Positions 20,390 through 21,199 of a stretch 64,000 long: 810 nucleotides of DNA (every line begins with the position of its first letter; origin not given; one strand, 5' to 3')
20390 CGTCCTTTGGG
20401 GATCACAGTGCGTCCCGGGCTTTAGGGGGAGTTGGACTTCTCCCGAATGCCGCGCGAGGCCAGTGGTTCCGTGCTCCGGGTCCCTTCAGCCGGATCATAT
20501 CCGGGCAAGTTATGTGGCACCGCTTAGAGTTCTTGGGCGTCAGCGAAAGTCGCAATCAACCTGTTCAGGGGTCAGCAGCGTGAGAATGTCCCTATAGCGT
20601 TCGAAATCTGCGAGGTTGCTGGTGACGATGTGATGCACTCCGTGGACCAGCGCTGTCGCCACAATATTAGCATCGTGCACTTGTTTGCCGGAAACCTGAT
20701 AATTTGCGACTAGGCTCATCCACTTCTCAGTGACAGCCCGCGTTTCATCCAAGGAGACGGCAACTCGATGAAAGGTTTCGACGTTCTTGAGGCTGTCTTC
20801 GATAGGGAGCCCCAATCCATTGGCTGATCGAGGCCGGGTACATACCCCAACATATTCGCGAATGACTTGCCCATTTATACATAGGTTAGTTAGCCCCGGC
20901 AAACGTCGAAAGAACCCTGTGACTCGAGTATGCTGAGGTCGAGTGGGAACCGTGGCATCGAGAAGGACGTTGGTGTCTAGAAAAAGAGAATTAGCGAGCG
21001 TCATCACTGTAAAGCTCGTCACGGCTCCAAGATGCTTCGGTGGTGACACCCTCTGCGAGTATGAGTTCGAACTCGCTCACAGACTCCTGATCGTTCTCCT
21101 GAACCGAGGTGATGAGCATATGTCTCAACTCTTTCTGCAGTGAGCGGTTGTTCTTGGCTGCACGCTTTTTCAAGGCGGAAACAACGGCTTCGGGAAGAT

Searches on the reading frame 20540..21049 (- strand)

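Call 68: search_protein_families(library=pfam, proteins=[window:20540-21049:-], max_evalue=0.00001)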
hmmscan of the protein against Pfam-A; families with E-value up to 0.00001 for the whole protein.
window:20540-21049:- (169 aa): 1 family
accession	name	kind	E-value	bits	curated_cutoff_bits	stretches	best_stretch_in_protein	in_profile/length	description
PF01850.27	PIN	-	1.6e-08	35.7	23.6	1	23-152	2-117/120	PIN domain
